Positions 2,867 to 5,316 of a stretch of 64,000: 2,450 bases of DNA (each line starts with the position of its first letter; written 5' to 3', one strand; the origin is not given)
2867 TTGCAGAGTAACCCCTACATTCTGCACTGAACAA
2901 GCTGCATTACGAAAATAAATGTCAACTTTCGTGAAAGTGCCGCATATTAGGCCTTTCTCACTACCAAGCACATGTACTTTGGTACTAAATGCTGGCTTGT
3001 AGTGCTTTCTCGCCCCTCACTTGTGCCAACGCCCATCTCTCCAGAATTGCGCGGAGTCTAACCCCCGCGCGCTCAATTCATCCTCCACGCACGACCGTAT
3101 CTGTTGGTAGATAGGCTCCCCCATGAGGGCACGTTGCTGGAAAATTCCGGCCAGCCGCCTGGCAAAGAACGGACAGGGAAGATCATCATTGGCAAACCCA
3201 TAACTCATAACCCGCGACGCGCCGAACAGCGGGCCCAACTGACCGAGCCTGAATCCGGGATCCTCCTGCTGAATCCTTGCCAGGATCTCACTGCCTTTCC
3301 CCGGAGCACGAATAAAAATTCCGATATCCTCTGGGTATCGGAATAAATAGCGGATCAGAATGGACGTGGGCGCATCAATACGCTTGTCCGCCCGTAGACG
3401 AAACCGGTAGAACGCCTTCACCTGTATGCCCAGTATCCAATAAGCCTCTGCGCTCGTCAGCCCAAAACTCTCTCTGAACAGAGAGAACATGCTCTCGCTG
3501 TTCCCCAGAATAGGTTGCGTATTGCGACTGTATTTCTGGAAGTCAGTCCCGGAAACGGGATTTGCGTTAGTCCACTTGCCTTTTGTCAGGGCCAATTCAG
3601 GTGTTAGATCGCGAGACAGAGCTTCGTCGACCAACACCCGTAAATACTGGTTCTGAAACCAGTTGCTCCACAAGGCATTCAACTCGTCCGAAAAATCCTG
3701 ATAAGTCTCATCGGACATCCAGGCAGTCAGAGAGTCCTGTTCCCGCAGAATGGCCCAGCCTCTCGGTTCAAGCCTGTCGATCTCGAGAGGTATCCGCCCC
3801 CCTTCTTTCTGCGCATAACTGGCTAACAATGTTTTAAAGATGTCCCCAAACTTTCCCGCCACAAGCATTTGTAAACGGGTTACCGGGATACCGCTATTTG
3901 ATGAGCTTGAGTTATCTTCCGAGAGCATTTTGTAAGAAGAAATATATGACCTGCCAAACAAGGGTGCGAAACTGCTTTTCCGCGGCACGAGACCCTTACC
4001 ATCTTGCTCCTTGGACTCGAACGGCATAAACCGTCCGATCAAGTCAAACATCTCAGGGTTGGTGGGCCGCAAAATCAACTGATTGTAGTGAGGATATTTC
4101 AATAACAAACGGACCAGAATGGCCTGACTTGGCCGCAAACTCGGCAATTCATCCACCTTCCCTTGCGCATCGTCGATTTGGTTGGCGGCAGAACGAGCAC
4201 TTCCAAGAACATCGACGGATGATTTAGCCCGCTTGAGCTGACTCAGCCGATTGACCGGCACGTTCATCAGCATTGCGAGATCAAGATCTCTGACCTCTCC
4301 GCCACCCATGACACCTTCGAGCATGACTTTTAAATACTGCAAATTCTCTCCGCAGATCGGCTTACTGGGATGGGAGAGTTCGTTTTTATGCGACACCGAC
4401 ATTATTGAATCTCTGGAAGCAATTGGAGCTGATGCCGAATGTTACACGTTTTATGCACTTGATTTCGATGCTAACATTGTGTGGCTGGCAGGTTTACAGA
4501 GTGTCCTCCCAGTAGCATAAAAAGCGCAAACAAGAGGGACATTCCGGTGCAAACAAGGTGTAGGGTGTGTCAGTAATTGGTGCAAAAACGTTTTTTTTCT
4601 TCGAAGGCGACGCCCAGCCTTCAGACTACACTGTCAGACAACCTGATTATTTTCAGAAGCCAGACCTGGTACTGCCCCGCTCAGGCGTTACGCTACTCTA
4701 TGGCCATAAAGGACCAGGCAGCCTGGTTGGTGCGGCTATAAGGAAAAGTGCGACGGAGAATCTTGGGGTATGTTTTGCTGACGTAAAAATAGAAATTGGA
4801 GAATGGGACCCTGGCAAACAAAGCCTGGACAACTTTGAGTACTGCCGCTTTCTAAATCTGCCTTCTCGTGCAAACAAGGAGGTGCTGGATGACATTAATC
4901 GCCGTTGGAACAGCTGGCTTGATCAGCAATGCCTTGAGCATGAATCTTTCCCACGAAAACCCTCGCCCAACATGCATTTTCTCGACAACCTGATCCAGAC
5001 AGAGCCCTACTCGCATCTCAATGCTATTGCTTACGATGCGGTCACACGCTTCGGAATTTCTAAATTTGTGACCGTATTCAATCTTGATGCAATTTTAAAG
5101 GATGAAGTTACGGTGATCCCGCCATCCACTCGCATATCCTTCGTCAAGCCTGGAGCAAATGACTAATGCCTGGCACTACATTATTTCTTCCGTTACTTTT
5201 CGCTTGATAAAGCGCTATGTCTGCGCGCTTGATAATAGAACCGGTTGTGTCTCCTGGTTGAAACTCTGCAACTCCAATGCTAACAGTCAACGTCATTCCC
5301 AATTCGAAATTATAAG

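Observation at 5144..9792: Tightly coupled three-gene unit: ankyrin-like protein, catalytically degenerate RecJ paralog, membrane diguanylate cyclase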

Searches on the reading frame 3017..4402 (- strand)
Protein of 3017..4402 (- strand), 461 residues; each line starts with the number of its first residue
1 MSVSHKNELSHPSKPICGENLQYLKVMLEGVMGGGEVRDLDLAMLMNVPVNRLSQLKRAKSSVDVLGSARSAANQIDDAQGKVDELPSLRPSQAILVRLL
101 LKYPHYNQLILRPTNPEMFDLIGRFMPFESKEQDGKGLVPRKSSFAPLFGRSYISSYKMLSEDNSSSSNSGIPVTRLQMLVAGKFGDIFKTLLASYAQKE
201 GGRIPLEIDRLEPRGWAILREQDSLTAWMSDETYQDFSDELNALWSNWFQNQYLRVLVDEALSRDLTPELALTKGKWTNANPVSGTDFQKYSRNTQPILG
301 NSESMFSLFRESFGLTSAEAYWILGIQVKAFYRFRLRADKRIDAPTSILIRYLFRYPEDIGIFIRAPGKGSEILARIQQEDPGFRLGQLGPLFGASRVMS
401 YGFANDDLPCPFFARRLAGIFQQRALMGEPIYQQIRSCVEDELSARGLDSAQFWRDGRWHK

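Call 3: search_protein_families(library=pfam, proteins=[window:3017-4402:-], max_evalue=0.1)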
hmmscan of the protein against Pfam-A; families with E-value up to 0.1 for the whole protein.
window:3017-4402:- (461 aa): 0 families

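Call 4: search_protein_families(library=ncbifam, proteins=[window:3017-4402:-], max_evalue=0.1)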
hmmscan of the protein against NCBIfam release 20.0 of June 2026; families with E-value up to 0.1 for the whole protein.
window:3017-4402:- (461 aa): 0 families

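Call 30: search_protein_families(library=padloc, proteins=[window:3017-4402:-], max_evalue=0.01)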
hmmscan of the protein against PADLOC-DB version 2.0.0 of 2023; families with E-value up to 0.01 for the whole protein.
window:3017-4402:- (461 aa): 0 families

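Call 31: search_protein_families(library=phrogs, proteins=[window:3017-4402:-], max_evalue=0.01)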
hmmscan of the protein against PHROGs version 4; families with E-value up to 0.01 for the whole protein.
window:3017-4402:- (461 aa): 0 families

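Call 41: find_homologous_proteins(query=window:3017-4402:-)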
Query window:3017-4402:- (461 aa): 43 proteins with E <= 0.001 among 8000 candidates.
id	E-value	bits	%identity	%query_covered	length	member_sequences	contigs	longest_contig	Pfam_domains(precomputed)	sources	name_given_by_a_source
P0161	0.0e+0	1047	100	100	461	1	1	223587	-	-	-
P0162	2.7e-231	786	78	96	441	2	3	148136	-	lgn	-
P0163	9.2e-231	785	75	100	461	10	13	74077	-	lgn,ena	-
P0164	1.5e-218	744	72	100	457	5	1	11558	-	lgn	-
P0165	1.9e-216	737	71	100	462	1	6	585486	-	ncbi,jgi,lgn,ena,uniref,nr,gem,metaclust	ncbi:hypothetical protein [Marinobacter sp. HL-58]|uniref:hypothetical protein n=1 Tax=Marinobacter 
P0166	9.6e-183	626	63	99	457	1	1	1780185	-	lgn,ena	-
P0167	1.1e-182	626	63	99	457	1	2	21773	-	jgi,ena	-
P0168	1.0e-180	620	62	99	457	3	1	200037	-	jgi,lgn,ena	-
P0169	4.9e-180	617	63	99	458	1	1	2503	-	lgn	-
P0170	1.1e-176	606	61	99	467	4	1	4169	-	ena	-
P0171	2.3e-169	582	58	99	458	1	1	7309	-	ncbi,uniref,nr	ncbi:hypothetical protein [Marinobacter sp.]|uniref:hypothetical protein n=1 Tax=Marinobacter sp. Ta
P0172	2.3e-167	576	58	99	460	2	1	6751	-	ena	-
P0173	2.4e-165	569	58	99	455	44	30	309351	-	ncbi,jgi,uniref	ncbi:hypothetical protein ABIE59_003182 [Marinobacter sp. MBR-99]|jgi:hypothetical protein|uniref:hy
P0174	1.7e-163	563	57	99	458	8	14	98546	-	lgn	-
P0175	1.5e-162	560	57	99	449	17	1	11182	-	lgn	-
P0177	3.1e-162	559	58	99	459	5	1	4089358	-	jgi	jgi:hypothetical protein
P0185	5.6e-153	528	54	100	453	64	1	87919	-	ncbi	-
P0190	1.0e-143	498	53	100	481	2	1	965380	-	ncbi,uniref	ncbi:hypothetical protein [Marinobacter sp. C2H3]|uniref:hypothetical protein n=1 Tax=Marinobacter s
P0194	2.5e-118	414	44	98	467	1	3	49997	-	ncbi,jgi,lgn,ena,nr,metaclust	ncbi:MAG: hypothetical protein AWU57_512 [Marinobacter sp. T13-3]|nr:MAG: hypothetical protein AWU57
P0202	4.6e-82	294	38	100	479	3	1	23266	-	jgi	jgi:hypothetical protein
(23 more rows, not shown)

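Call 42: find_encoding_contigs(protein=P0177, flank=9000, max_places=1)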
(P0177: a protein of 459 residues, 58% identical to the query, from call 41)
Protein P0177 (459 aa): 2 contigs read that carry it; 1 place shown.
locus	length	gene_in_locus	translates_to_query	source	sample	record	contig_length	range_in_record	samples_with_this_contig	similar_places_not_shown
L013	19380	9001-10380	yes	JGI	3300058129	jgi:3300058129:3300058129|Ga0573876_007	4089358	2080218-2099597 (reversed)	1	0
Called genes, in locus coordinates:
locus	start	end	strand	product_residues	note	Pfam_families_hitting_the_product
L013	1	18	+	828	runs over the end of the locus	PF01244:Peptidase_M19 (faint)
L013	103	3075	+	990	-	PF13229:Beta_helix (weak)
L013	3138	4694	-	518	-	PF00989:PAS, PF08448:PAS_4 (weak), PF08447:PAS_3, PF13426:PAS_9, PF00015:MCPsignal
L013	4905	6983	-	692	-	PF13205:Big_5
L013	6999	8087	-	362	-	PF13505:OMP_b-brl, PF00691:OmpA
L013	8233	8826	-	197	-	-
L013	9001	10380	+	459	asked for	-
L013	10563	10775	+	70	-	-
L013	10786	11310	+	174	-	PF07811:TadE, PF13400:Tad (weak)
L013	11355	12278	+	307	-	PF16976:RcpC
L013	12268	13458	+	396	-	PF13629:T2SS-T3SS_pil_N, PF00263:Secretin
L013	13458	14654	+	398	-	PF16968:TadZ_N (weak)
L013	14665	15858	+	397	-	PF00437:T2SSE, PF27713:UCP018868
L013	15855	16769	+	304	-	PF00482:T2SSF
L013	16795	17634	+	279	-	PF00482:T2SSF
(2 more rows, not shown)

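Call 43: find_encoding_contigs(protein=P0194, flank=9000, max_places=1)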
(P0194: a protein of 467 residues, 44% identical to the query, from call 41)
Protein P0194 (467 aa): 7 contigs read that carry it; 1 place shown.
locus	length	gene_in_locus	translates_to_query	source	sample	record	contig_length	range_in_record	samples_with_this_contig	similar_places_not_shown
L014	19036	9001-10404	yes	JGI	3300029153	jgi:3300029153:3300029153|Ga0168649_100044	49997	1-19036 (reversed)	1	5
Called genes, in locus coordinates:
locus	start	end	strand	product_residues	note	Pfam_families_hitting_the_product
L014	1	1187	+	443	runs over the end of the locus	PF06864:PAP_PilO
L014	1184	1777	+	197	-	-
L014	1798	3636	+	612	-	PF00437:T2SSE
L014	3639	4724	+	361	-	PF00482:T2SSF (weak)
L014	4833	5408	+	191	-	PF05307:Bundlin, PF08805:PilS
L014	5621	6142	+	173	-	PF08805:PilS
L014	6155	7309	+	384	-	-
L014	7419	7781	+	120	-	-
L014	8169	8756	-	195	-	-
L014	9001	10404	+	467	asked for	-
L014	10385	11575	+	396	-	-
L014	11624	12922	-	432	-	-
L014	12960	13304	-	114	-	-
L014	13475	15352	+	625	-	-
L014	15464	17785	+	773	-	-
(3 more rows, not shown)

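Call 44: find_encoding_contigs(protein=P0202, flank=9000, max_places=1)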
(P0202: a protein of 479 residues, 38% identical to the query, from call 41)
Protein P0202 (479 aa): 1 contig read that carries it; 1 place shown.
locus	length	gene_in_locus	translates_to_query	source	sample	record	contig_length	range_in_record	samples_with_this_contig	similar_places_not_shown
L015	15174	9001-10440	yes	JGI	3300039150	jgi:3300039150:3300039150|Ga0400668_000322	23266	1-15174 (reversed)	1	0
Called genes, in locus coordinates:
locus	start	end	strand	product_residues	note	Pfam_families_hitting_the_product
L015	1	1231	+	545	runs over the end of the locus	PF00263:Secretin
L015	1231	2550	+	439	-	PF06864:PAP_PilO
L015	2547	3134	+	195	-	-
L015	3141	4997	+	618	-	PF00437:T2SSE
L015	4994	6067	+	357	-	PF00482:T2SSF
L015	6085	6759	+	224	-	PF07963:N_methyl (faint), PF08805:PilS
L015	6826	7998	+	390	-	-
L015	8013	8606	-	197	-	-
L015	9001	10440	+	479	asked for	-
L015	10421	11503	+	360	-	-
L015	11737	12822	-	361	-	-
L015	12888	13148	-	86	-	-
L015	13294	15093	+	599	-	-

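Call 55: search_solved_structures(query=A4, max_evalue=5, show_alignments=1)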
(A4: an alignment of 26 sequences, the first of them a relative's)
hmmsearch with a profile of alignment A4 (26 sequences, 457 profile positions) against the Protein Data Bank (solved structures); distinct sequences matched with E-value up to 5: 5.
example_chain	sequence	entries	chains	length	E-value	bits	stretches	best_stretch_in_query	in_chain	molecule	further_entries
1t3l_A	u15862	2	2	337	0.47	12.3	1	112-212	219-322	Dihydropyridine-sensitive L-type, calcium channel beta-2 subunit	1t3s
4dey_A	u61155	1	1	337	0.47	12.3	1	112-212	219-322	Voltage-dependent L-type calcium channel subunit beta-2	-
4dex_A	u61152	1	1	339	0.48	12.3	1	112-212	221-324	Voltage-dependent L-type calcium channel subunit beta-2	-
5ldt_A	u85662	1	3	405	1.1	11.1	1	374-405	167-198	MOMP porin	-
5ldv_A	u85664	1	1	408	1.1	11.1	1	374-405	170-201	MOMP porin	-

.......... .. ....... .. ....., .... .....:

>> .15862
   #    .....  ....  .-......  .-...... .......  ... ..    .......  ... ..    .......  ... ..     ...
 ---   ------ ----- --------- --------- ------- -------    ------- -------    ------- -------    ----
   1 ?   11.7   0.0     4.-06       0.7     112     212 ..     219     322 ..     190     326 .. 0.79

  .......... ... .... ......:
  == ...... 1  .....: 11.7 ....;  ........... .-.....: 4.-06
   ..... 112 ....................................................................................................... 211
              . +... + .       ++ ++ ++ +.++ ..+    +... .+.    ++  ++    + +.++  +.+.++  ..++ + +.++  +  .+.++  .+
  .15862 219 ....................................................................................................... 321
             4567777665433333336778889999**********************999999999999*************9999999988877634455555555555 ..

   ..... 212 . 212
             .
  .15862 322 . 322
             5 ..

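Call 63: predict_structure(alignment_id=A4)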
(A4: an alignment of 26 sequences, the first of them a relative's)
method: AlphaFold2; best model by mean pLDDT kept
length: 461 residues; sequences in the alignment: 26
mean_pLDDT: 85.0   pTM: 0.85
mean pLDDT of the five models: 85.0, 83.8, 83.3, 82.8, 81.0
residues with pLDDT >= 90: 244; 70-90: 151; 50-70: 38; < 50: 28
segments of 3 or more residues with pLDDT < 50: 1-5, 70-84, 131-137
pLDDT, mean of each block of 10 residues (from residue 1): 56 89 90 80 89 86 64 43 61 95 89 88 73 51 87 86 58 92 93 88 61 74 88 95 94 96 93 87 90 93 91 92 87 85 95 96 90 96 96 95 93 93 90 97 94 92 77
secondary structure, 60 per line:
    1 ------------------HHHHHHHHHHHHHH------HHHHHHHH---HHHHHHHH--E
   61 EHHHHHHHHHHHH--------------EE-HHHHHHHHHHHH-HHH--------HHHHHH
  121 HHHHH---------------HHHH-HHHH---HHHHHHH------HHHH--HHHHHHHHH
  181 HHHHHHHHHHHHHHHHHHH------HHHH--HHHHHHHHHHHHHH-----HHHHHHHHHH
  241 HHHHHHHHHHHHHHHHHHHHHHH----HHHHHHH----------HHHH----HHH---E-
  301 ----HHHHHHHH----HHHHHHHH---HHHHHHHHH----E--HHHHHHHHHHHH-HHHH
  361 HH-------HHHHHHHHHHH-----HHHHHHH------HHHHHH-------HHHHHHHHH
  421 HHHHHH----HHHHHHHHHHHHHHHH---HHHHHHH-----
elements in order: H19-32 H39-46 H50-57 H62-73 H91-102 H115-125 H141-144 H146-149 H153-159 H166-169 H172-199 H206-209 H212-225 H231-263 H268-274 H285-288 H305-312 H317-324 H328-336 H344-355 H357-362 H370-380 H386-392 H399-404 H412-426 H431-446 H450-456

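Call 65: fold_search(model_id=the predicted structure, library=pdb)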
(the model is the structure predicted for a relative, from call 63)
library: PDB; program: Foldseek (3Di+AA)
matches with E <= 10: 84; with E <= 0.001: 0
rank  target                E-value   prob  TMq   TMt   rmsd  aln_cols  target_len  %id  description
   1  5byo_A                7.3e-01  0.04  0.09  0.10  23.7       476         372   11  Computationally designed left-handed alpha/alpha toroid with 12 repeats (released 2015-12-16)
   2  9i5z_B                1.0e+00  0.05  0.15  0.14  25.1       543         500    9  Upregulated state of BetP in potassium (released 2026-02-18)
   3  9ikx_A                1.3e+00  0.03  0.11  0.10  26.7       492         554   12  human SLC26A7 apo state (released 2025-07-02)
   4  7bvc_B                1.4e+00  0.04  0.13  0.07  27.6       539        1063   12  Cryo-EM structure of Mycobacterium smegmatis arabinosyltransferase EmbA-EmbB-AcpM2 in complex with ethambutol (released 2020-04-29)
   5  6f8w_B                1.5e+00  0.04  0.11  0.13  25.8       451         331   10  Crystal structure of the PDE4D catalytic domain in complex with GEBR-18a (released 2018-05-16)
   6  9drl_A                1.5e+00  0.03  0.10  0.10  26.5       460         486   14  Cryo-EM structure of the T33-549 tetrahedral cage (released 2025-08-06)
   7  4doj_B                1.5e+00  0.02  0.10  0.09  23.5       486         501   13  Crystal structure of BetP in outward-facing conformation (released 2012-06-06)
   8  4m8j                  1.8e+00  0.04  0.14  0.13  22.1       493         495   11  Crystal structure of CaiT R262E bound to gamma-butyrobetaine (released 2013-10-09)
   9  7f2l_A                1.9e+00  0.03  0.11  0.13  26.9       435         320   10  Crystal structure of PDE4D catalytic domain complexed with compound 18a (released 2021-10-20)
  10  2qyl                  1.9e+00  0.03  0.10  0.13  25.9       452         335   10  Crystal structure of PDE4B2B in complex with inhibitor NPV (released 2008-04-08)
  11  9i61_C                2.5e+00  0.03  0.13  0.13  24.5       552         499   10  Transient activated state of BetP in complex with betaine (released 2026-02-18)
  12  8sqz_A                2.5e+00  0.02  0.08  0.08  38.2       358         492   14  Structure of human ULK1 complex core (2:2:2 stoichiometry) in the PI3KC3-C1 mixture (released 2023-06-21)
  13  9h8s_B                2.6e+00  0.06  0.14  0.19  16.9       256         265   12  Human CDK8/Cyclin-C complex with inhibitor 3-7 (released 2025-01-22)
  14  6f8v_A                3.0e+00  0.02  0.10  0.12  25.2       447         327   10  Crystal structure of the PDE4D catalytic domain in complex with GEBR-18b (released 2018-05-16)
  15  4jib_D                3.4e+00  0.03  0.12  0.14  23.4       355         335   13  Crystal structure of of PDE2-inhibitor complex (released 2013-05-01)
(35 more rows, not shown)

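Call 71: find_encoding_contigs(protein=P0173, flank=7000, max_places=1)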
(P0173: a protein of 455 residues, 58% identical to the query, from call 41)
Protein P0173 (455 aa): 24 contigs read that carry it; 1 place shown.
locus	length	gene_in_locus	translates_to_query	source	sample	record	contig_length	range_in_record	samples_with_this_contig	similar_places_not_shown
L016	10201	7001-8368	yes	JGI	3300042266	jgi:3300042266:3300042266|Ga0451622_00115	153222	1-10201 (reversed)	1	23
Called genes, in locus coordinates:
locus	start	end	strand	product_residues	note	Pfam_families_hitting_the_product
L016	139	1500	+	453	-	PF00753:Lactamase_B, PF23023:Anti-Pycsar_Apyc1 (weak), PF12706:Lactamase_B_2, PF16661:Lactamase_B_6, PF10996:Beta-Casp, PF07521:RMMBL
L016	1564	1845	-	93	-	PF05016:ParE_toxin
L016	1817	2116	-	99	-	-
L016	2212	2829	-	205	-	PF01797:Y1_Tnp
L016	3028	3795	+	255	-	PF00459:Inositol_P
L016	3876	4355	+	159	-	PF02357:NusG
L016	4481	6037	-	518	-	PF00989:PAS, PF08448:PAS_4 (faint), PF08447:PAS_3, PF13426:PAS_9, PF00015:MCPsignal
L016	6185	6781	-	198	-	-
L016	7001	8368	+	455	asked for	-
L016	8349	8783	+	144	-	-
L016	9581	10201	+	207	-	PF00078:RVT_1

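Call 72: find_encoding_contigs(protein=P0185, flank=7000, max_places=1)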
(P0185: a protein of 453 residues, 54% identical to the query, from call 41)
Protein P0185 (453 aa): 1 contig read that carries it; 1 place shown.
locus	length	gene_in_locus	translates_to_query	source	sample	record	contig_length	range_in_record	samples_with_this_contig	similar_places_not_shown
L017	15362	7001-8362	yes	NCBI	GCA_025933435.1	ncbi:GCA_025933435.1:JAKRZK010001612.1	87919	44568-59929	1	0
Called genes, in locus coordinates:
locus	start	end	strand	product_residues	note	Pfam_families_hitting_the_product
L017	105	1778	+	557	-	-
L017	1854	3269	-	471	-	PF02412:TSP_3 (weak)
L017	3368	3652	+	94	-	PF01527:HTH_Tnp_1 (weak), PF13518:HTH_28 (weak)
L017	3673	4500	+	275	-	PF13276:HTH_21, PF00665:rve, PF24764:rva_4 (weak), PF13683:rve_3, PF13333:rve_2 (faint)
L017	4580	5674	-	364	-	PF13505:OMP_b-brl, PF00691:OmpA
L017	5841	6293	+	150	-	-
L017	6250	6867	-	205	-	-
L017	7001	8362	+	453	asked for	-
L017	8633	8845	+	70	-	-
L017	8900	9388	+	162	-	PF07811:TadE (weak)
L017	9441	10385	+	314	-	PF16976:RcpC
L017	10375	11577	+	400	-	PF13629:T2SS-T3SS_pil_N, PF00263:Secretin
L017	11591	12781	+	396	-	-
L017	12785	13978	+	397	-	PF00437:T2SSE, PF27713:UCP018868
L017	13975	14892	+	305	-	PF00482:T2SSF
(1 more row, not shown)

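Call 73: find_encoding_contigs(protein=P0190, flank=7000, max_places=1)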
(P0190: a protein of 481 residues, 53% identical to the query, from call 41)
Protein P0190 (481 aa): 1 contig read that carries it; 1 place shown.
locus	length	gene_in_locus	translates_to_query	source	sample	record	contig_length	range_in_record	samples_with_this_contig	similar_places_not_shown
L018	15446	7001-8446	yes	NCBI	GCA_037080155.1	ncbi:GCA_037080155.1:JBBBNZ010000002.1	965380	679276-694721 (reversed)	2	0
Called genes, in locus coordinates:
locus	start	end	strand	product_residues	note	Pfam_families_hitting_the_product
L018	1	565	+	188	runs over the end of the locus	-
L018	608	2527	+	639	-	PF00990:GGDEF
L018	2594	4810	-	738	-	PF13205:Big_5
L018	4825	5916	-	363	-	PF13505:OMP_b-brl, PF00691:OmpA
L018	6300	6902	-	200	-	-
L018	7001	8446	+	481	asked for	-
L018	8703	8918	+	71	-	-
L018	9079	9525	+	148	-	PF07811:TadE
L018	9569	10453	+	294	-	PF16976:RcpC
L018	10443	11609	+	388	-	PF13629:T2SS-T3SS_pil_N, PF00263:Secretin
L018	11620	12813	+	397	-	PF16968:TadZ_N (weak)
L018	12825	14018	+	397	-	PF00437:T2SSE, PF27713:UCP018868 (weak)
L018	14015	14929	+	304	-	PF00482:T2SSF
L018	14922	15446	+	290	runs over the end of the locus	PF00482:T2SSF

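Call 75: find_encoding_contigs(protein=P0190, flank=10000, max_places=1)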
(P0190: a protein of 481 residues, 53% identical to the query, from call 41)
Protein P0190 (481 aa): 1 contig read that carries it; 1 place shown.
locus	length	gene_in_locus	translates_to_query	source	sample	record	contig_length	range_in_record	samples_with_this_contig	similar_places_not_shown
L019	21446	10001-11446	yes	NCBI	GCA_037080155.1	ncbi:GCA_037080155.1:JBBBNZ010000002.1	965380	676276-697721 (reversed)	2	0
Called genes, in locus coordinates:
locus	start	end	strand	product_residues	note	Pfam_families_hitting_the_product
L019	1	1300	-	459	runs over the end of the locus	PF00753:Lactamase_B, PF23023:Anti-Pycsar_Apyc1 (faint), PF12706:Lactamase_B_2, PF16661:Lactamase_B_6, PF10996:Beta-Casp, PF07521:RMMBL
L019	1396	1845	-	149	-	PF07963:N_methyl, PF00114:Pilin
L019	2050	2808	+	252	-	PF00459:Inositol_P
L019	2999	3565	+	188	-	-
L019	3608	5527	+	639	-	PF00990:GGDEF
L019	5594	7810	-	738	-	PF13205:Big_5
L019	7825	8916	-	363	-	PF13505:OMP_b-brl, PF00691:OmpA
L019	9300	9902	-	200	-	-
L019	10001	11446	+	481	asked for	-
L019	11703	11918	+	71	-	-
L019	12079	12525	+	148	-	PF07811:TadE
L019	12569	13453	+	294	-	PF16976:RcpC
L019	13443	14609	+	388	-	PF13629:T2SS-T3SS_pil_N, PF00263:Secretin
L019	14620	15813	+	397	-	PF16968:TadZ_N (weak)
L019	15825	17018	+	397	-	PF00437:T2SSE, PF27713:UCP018868 (weak)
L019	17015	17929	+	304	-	PF00482:T2SSF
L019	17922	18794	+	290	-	PF00482:T2SSF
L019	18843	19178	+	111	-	-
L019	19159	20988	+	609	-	-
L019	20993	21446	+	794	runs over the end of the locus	PF13185:GAF_2, PF07228:SpoIIE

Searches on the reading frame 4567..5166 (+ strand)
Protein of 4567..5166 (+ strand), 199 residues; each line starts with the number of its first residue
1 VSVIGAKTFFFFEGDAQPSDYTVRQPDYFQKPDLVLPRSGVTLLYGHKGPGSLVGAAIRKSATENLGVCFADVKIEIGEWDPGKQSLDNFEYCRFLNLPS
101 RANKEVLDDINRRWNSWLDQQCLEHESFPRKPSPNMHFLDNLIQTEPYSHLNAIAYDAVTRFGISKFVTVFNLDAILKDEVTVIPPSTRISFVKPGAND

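Call 3: search_protein_families(library=pfam, proteins=[window:4567-5166:+], max_evalue=0.1)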
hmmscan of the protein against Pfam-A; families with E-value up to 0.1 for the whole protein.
window:4567-5166:+ (199 aa): 0 families

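Call 4: search_protein_families(library=ncbifam, proteins=[window:4567-5166:+], max_evalue=0.1)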
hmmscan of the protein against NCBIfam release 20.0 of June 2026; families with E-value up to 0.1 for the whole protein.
window:4567-5166:+ (199 aa): 0 families

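Call 30: search_protein_families(library=padloc, proteins=[window:4567-5166:+], max_evalue=0.01)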
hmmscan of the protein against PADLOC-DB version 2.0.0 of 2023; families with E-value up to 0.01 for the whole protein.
window:4567-5166:+ (199 aa): 0 families

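Call 31: search_protein_families(library=phrogs, proteins=[window:4567-5166:+], max_evalue=0.01)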
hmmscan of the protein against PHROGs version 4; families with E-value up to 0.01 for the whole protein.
window:4567-5166:+ (199 aa): 0 families
